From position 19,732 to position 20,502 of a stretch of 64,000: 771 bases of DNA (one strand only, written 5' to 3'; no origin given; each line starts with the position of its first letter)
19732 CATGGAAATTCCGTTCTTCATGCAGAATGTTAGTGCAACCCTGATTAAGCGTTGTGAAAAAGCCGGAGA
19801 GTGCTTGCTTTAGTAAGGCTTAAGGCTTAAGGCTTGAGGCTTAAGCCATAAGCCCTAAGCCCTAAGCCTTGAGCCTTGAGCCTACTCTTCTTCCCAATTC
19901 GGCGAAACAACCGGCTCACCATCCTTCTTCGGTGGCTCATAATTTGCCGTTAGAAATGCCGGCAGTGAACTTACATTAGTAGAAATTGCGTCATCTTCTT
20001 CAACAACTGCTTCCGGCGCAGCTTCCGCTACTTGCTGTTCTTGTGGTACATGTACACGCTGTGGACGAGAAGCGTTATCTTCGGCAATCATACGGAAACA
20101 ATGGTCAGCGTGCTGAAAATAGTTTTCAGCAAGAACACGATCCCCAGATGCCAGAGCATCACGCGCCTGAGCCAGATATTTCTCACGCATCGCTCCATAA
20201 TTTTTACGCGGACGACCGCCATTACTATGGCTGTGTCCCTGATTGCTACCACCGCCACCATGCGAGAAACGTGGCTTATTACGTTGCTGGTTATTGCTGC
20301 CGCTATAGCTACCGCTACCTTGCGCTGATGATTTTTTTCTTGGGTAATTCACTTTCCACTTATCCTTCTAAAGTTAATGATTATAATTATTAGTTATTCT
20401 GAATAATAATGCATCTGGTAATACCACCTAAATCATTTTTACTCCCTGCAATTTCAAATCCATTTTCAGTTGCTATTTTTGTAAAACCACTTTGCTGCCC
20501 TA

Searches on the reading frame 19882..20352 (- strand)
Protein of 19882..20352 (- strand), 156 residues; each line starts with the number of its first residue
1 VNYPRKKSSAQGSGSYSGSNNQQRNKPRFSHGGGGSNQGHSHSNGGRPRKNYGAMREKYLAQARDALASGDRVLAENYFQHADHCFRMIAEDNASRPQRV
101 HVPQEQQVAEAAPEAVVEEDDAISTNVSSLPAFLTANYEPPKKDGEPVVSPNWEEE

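Call 60: search_protein_families(library=pfam, proteins=[window:19882-20352:-], max_evalue=0.01)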
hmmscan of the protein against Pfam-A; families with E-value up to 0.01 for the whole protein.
window:19882-20352:- (156 aa): 1 family
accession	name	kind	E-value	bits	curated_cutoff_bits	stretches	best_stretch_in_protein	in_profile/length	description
PF13763.11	DUF4167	-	4.2e-16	59.4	25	1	23-93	6-76/78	Domain of unknown function (DUF4167)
